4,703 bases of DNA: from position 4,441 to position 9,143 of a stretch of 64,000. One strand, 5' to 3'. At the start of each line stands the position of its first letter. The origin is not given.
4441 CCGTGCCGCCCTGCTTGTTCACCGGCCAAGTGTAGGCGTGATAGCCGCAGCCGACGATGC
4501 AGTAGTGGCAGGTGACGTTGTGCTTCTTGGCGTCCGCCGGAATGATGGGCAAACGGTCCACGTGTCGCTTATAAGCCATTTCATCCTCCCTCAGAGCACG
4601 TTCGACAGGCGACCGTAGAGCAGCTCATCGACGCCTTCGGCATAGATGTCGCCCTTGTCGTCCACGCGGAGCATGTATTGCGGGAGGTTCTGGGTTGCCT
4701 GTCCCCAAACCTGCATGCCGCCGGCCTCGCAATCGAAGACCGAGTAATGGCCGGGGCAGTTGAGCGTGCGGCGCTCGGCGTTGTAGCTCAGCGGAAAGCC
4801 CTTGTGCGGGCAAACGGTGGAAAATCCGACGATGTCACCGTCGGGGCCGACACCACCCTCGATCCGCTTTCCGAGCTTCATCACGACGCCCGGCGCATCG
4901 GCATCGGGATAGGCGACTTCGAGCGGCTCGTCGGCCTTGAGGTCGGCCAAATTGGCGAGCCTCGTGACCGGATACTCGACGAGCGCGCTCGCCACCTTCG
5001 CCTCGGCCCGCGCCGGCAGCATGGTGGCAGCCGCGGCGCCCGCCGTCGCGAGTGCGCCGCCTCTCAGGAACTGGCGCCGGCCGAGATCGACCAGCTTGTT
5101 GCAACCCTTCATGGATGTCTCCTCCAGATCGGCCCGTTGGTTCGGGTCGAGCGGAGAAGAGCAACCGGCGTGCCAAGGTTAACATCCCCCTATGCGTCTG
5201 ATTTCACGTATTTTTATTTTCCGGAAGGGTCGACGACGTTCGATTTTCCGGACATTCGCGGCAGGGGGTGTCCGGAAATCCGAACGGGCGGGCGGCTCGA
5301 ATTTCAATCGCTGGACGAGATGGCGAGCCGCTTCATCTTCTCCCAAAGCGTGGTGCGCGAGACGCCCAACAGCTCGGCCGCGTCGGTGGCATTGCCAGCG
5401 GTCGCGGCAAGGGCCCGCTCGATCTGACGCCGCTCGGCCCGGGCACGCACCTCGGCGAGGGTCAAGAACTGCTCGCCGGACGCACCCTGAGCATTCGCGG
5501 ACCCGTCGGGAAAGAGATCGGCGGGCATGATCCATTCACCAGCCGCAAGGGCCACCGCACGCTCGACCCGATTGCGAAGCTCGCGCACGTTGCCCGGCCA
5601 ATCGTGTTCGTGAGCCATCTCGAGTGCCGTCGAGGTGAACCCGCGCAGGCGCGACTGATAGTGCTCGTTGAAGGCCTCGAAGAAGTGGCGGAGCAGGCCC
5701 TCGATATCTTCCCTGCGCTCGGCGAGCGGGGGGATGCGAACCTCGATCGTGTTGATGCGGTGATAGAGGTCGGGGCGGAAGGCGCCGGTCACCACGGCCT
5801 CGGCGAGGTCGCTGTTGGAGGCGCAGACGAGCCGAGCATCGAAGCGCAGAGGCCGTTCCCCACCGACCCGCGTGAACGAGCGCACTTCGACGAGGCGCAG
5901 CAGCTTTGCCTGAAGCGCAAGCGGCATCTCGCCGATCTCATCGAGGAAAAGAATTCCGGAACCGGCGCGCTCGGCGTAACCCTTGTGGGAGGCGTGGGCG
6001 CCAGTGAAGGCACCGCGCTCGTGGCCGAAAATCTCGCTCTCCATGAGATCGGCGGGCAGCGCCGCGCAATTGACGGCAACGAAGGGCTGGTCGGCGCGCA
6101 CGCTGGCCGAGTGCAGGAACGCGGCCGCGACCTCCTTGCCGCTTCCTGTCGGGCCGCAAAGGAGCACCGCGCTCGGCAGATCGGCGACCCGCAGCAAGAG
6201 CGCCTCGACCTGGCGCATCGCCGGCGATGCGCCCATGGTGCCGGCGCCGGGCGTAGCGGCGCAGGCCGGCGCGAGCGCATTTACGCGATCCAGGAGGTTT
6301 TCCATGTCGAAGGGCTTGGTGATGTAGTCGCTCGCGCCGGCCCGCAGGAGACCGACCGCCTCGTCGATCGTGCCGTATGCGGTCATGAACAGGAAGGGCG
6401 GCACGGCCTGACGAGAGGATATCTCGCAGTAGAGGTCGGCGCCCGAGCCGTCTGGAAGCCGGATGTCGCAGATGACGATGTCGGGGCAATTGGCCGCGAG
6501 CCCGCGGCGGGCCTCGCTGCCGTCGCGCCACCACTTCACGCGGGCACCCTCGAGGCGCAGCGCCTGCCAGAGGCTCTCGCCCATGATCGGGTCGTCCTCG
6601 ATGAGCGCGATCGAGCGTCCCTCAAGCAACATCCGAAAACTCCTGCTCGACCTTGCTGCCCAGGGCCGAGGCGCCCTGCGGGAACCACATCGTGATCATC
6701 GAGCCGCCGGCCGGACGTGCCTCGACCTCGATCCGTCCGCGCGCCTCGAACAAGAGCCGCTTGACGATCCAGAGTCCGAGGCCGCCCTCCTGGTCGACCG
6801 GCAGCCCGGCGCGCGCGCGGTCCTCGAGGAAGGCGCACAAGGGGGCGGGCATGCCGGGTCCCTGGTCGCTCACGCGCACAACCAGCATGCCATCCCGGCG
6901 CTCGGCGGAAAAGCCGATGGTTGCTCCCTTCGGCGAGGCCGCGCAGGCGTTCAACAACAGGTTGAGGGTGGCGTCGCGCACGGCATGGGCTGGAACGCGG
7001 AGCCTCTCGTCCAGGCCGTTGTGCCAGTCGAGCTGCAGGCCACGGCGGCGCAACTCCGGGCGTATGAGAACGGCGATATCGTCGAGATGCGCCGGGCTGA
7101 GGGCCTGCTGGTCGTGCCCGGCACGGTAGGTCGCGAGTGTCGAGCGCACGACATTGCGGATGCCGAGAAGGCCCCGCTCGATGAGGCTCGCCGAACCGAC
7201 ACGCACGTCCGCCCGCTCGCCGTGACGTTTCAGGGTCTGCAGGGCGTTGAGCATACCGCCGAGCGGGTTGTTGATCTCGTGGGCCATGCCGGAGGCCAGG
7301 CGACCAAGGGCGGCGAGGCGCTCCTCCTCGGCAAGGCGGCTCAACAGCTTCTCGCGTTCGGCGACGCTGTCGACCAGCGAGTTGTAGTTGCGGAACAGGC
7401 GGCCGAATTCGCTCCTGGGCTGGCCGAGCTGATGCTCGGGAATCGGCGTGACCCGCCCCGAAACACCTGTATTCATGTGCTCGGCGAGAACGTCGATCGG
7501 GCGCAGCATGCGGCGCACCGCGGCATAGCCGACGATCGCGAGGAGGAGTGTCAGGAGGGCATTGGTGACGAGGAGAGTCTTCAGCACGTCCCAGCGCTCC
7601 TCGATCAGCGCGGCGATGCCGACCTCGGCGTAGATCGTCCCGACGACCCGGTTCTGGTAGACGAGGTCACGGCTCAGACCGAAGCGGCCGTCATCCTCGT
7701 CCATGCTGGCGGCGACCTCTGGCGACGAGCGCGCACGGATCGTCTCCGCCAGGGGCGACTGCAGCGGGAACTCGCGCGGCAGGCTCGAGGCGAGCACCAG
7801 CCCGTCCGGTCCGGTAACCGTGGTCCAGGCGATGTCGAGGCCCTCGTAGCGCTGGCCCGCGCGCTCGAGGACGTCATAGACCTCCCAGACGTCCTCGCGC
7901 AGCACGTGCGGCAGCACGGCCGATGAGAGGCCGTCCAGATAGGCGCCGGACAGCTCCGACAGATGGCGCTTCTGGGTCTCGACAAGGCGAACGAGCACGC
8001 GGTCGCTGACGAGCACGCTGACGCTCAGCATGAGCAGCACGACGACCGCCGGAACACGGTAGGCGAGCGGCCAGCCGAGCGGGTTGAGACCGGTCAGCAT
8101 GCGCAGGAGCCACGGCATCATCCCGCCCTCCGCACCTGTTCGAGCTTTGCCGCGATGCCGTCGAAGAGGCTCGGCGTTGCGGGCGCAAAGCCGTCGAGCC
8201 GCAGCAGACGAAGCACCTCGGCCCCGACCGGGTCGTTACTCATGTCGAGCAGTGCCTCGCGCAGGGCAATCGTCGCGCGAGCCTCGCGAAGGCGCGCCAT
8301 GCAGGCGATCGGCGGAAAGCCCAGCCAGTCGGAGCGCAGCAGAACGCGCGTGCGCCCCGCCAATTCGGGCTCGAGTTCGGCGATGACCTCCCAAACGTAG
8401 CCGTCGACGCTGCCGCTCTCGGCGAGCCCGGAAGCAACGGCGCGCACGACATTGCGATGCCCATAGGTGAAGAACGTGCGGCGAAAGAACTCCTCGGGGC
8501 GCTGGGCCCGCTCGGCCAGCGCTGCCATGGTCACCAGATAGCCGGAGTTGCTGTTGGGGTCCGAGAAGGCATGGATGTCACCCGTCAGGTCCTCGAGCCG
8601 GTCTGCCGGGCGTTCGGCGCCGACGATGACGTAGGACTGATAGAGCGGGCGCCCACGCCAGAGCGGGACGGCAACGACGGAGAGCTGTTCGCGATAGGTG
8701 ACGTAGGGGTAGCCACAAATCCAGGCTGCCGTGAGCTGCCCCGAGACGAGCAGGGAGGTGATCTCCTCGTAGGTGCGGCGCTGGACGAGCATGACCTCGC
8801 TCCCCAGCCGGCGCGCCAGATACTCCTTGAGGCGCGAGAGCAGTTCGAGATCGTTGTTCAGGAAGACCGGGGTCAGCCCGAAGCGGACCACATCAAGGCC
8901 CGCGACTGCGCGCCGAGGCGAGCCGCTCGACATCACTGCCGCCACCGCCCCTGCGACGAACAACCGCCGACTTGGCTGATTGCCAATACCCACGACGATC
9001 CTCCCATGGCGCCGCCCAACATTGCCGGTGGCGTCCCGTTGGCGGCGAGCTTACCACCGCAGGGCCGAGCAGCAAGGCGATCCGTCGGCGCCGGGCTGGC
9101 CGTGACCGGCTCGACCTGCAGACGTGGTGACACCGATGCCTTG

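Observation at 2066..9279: Complete aioXSRBA arsenite-oxidase locus with an exact sigma-54 promoter and TCCGGA enhancer-like repeats, but no cytC/moeA, and carnitine-type genes directly downstream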

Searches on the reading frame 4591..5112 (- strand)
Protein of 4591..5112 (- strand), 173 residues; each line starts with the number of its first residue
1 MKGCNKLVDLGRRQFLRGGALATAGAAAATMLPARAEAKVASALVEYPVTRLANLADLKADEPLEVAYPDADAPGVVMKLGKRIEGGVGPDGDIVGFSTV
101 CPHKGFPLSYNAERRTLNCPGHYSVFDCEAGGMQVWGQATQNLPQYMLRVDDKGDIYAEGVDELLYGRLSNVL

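Call 5: search_protein_families(library=ncbifam, proteins=[window:4591-5112:-])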
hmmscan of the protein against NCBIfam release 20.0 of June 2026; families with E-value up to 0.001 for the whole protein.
window:4591-5112:- (173 aa): 6 families
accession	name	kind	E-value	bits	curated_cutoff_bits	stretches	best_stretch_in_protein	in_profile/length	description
TIGR02694.1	arsenite_ox_S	equivalog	1.4e-61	206.1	95.65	1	45-172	2-129/129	arsenate reductase (azurin) small subunit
NF050121.1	bc1_QcrA_actin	exception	3e-13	50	275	1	92-160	238-307/319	cytochrome bc1 complex Rieske iron-sulfur subunit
TIGR03171.1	soxL2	equivalog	1.3e-06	27.7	582.1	0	44-106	127-190/321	Rieske iron-sulfur protein SoxL2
TIGR02811.1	formate_TAT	hypoth_equivalog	4.3e-05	23.8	48.45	1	6-42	5-41/66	formate dehydrogenase region TAT target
NF010001.0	PRK13474.1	subfamily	8e-05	22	154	0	95-152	101-156/178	cytochrome b6-f complex iron-sulfur subunit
NF045928.1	Cytb6fFeSPetC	equivalog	0.00021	20.7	250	0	95-156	102-161/179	cytochrome b6-f complex iron-sulfur subunit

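Call 6: search_protein_families(library=pfam, proteins=[window:4591-5112:-])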
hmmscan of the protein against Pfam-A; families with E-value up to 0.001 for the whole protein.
window:4591-5112:- (173 aa): 1 family
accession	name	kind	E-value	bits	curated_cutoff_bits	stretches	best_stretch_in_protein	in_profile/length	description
PF00355.32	Rieske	-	1.9e-08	34.5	20.3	1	55-146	8-87/88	Rieske [2Fe-2S] domain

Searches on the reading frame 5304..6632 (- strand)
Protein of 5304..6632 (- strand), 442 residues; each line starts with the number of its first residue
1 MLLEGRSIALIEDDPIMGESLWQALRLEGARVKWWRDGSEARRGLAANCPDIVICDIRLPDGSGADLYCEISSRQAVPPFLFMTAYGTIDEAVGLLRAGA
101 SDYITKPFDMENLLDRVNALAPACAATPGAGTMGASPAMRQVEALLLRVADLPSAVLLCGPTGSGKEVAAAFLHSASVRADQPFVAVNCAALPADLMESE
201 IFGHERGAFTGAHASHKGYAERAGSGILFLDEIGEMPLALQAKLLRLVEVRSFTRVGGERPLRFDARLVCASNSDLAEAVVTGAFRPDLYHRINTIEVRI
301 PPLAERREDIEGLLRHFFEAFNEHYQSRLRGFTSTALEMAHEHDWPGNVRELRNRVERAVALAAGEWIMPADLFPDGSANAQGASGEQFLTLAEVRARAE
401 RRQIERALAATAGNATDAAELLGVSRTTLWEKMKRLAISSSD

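Call 5: search_protein_families(library=ncbifam, proteins=[window:5304-6632:-])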
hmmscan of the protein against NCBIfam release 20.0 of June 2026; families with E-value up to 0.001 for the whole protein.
window:5304-6632:- (442 aa): 97 families (the best 25 are shown)
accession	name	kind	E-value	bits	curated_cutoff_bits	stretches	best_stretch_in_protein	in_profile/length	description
TIGR01818.1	ntrC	equivalog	2.9e-110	369.2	558.6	2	9-376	2-380/463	nitrogen regulation protein NR(I)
NF008469.0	PRK11361.1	equivalog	1.6e-106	356.8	714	1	7-441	6-459/461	acetoacetate metabolism transcriptional regulator AtoC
TIGR02915.1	PEP_resp_reg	equivalog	1.3e-97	327.4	502.6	1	11-438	4-444/445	PEP-CTERM-box response regulator transcription factor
NF007689.0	PRK10365.1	equivalog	2.5e-91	306.7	760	1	10-435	9-441/441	sigma-54-dependent response regulator transcription factor ZraR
NF051870.1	NAssimRespRegNtrX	equivalog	1.4e-90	304.4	600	1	9-437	5-451/452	nitrogen assimilation response regulator NtrX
NF011695.0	PRK15115.1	equivalog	4.5e-89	299.2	763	1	7-440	8-440/445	two-component system response regulator GlrR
TIGR01817.1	nifA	equivalog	9.9e-89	298.5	528.85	1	131-412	197-478/534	nif-specific transcriptional activator NifA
NF038308.1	RNA_repair_RtcR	equivalog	1.7e-88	297.7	650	1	131-430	181-505/530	RNA repair transcriptional activator RtcR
NF008176.1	PRK10923.1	equivalog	5e-88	295.7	620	1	8-374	6-382/469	nitrogen regulation protein NR(I)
NF041946.1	LuxO_transreg_Vib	equivalog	2.4e-86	290.4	800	1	32-435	23-459/463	quorum-sensing sigma-54 dependent transcriptional regulator LuxO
NF050807.1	TransRegFlbDCaul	equivalog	6.1e-86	289.1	750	1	30-435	25-437/454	sigma-54-dependent transcriptional regulator FlbD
NF041552.1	TF_PrdR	equivalog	3e-84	283.4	795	1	132-435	269-575/577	sigma-54 dependent transcriptional regulator PrdR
NF049963.1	RespRegFlgRCampy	domain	3.8e-83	279.7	750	1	8-436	3-427/429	fla regulon two-component system response regulator FlgR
NF003451.0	PRK05022.1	equivalog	1.4e-79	268.1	476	1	131-439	191-511/512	nitric oxide reductase transcriptional regulator NorR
TIGR02329.1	propionate_PrpR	equivalog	6e-79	266.1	499.2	1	132-434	214-525/526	propionate catabolism operon regulatory protein PrpR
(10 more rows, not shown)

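Call 6: search_protein_families(library=pfam, proteins=[window:5304-6632:-])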
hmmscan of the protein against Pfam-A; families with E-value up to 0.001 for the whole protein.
window:5304-6632:- (442 aa): 7 families
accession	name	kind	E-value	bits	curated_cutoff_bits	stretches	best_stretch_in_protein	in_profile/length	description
PF00158.32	Sigma54_activat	-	1.3e-60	204.4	20.2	1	133-298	2-167/168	Sigma-54 interaction domain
PF00072.30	Response_reg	-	1.4e-24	86.9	30.2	1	8-117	1-110/111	Response regulator receiver domain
PF25601.1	AAA_lid_14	-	2.8e-23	82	27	1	305-384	2-81/87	AAA+ ATPase lid domain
PF14532.12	Sigma54_activ_2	-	3.7e-20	73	25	1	133-303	1-138/138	Sigma-54 interaction domain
PF02954.25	HTH_8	-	3.3e-13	49.6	22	1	397-436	3-42/42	Bacterial regulatory protein, Fis family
PF07728.20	AAA_5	-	7.4e-06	26.5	22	1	156-273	2-122/139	AAA domain (dynein-related subfamily)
PF01078.27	Mg_chelatase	-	0.0005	20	20.3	0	211-273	93-157/207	Magnesium chelatase, subunit ChlI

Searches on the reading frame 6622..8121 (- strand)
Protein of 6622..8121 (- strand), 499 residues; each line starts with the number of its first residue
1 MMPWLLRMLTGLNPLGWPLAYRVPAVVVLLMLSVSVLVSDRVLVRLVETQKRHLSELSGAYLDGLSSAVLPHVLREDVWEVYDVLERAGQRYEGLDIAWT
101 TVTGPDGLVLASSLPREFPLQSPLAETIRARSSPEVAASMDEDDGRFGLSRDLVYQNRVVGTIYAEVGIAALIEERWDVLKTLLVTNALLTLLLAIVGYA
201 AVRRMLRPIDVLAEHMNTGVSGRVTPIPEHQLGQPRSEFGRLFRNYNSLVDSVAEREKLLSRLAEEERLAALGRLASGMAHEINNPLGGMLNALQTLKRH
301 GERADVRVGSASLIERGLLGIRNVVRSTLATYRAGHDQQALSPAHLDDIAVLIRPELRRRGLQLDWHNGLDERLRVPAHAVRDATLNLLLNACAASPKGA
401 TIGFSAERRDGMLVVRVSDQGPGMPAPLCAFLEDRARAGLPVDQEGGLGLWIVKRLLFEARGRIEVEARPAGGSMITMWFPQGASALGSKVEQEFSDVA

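Call 5: search_protein_families(library=ncbifam, proteins=[window:6622-8121:-])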
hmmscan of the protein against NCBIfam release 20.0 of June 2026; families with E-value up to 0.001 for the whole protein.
window:6622-8121:- (499 aa): 51 families (the best 25 are shown)
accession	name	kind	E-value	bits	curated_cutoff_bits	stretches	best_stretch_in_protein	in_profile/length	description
NF008468.0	PRK11360.1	equivalog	1.2e-24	86.7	646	1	252-483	376-609/616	two-component system sensor histidine kinase AtoS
NF007688.0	PRK10364.1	equivalog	9.4e-20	70.8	479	1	256-483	224-452/460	two-component system sensor histidine kinase ZraS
NF052573.1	HisKinEspAMyxo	equivalog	2.8e-16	58.7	1400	1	253-477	365-606/755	serine histidine kinase EspA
NF052574.1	HisKinEspCMyxo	equivalog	3.5e-16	58.5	1200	1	252-485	397-640/785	serine histidine kinase EspC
NF038348.1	T2SS_HK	subfamily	3.6e-16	58.7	450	2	321-481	411-572/574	histidine kinase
NF008025.0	PRK10755.1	equivalog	5.1e-14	51.7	314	1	174-482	60-356/362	two-component system sensor histidine kinase PmrB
TIGR01386.1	cztS_silS_copS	subfamily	1.1e-13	51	292.55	1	21-474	10-450/457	heavy metal sensor histidine kinase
NF008312.0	PRK11100.1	equivalog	1.6e-13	50.3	356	1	181-482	182-474/477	two-component system sensor histidine kinase CreC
NF010411.0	PRK13837.1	equivalog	4.9e-12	44.7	647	1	253-486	431-679/828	two-component system VirA-like sensor kinase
NF046026.1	HisKinCckACaul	equivalog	1.3e-11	43.3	1000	2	399-486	449-536/678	cell cycle histidine kinase CckA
NF053867.1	SprKinKinDBac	equivalog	1.6e-10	40.1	775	1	264-482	278-497/500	sporulation kinase KinD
NF040750.1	tetrathio_HK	equivalog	2.4e-10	39.5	750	1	261-471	327-543/555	tetrathionate respiration histidine kinase TtrS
NF006800.0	PRK09303.1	equivalog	3.1e-10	39.6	342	1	253-481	138-376/383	histidine kinase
NF033092.0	HK_WalK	equivalog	4.6e-10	38.7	725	1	387-481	495-593/594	cell wall metabolism sensor histidine kinase WalK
NF058527.1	HistKinChvGCaul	equivalog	9.6e-10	37.8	740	1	386-471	428-517/535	two-component sensor histidine kinase ChvG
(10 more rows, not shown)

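Call 6: search_protein_families(library=pfam, proteins=[window:6622-8121:-])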
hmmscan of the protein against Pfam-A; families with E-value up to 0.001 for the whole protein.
window:6622-8121:- (499 aa): 3 families
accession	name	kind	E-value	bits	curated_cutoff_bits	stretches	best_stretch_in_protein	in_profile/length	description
PF02518.31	HATPase_c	-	3.3e-13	50.5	26.4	1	381-482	6-109/111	Histidine kinase-, DNA gyrase B-, and HSP90-like ATPase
PF00512.31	HisKA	-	1.4e-06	28.7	26.9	1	272-325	2-54/66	His Kinase A (phospho-acceptor) domain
PF13581.12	HATPase_c_2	-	7.1e-06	26.5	27.4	1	380-465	35-113/127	Histidine kinase-like ATPase domain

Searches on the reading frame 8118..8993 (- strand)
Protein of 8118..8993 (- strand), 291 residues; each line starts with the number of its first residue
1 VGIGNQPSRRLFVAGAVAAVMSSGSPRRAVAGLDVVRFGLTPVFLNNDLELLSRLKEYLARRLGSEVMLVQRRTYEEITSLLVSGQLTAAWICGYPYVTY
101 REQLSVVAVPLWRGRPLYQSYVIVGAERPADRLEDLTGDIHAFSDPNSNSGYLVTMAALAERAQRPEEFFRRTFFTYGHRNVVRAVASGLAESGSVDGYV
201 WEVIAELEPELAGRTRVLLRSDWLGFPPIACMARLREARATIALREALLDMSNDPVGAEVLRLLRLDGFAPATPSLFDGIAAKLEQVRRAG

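Call 5: search_protein_families(library=ncbifam, proteins=[window:8118-8993:-])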
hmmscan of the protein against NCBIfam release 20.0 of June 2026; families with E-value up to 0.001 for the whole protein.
window:8118-8993:- (291 aa): 3 families
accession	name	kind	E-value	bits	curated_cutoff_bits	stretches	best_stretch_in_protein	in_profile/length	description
TIGR01098.1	3A0109s03R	subfamily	2.8e-24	86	112.05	1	13-249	7-251/253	phosphate/phosphite/phosphonate ABC transporter substrate-binding protein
TIGR03431.1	PhnD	equivalog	3.6e-22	79.1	261.1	1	9-280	3-279/288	phosphonate ABC transporter substrate-binding protein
TIGR04553.1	ABC_peri_selen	hypoth_equivalog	8.4e-19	68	250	1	53-283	20-258/266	putative selenate ABC transporter substrate-binding protein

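Call 6: search_protein_families(library=pfam, proteins=[window:8118-8993:-])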
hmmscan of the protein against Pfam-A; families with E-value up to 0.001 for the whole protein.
window:8118-8993:- (291 aa): 1 family
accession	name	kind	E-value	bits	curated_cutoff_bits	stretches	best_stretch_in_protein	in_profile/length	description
PF12974.12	Phosphonate-bd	-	3.2e-49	167.9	27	1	38-275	1-240/242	ABC transporter, phosphonate, periplasmic substrate-binding protein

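Call 38: search_solved_structures(query=window:8118-8993:-, show_alignments=1, max_evalue=1e-10)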
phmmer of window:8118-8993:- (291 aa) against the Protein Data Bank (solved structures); distinct sequences matched with E-value up to 1e-10: 6.
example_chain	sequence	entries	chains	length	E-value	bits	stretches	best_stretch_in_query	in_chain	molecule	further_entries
6esv_A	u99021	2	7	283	2.6e-105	355.1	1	29-291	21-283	Putative periplasmic phosphite-binding-like protein (Pbl) PtxB-like protein designated Aio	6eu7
6esk_A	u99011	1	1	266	4.5e-105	354.3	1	35-291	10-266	Putative periplasmic phosphite-binding-like protein (Pbl) PtxB-like protein designated Aio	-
8ed5_A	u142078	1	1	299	2.9e-100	338.5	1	23-291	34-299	Putative periplasmic phosphite-binding-like protein (Pbl) PtxB-like protein designated Aio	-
6x6b_A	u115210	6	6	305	2.1e-35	125.7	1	55-280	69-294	ArrX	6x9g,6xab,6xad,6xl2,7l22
6x8w_A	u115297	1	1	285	3.1e-34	121.9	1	55-280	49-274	ArrX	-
5o2j_A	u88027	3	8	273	1.9e-11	47.2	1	32-280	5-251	Probable phosphite transport system-binding protein PtxB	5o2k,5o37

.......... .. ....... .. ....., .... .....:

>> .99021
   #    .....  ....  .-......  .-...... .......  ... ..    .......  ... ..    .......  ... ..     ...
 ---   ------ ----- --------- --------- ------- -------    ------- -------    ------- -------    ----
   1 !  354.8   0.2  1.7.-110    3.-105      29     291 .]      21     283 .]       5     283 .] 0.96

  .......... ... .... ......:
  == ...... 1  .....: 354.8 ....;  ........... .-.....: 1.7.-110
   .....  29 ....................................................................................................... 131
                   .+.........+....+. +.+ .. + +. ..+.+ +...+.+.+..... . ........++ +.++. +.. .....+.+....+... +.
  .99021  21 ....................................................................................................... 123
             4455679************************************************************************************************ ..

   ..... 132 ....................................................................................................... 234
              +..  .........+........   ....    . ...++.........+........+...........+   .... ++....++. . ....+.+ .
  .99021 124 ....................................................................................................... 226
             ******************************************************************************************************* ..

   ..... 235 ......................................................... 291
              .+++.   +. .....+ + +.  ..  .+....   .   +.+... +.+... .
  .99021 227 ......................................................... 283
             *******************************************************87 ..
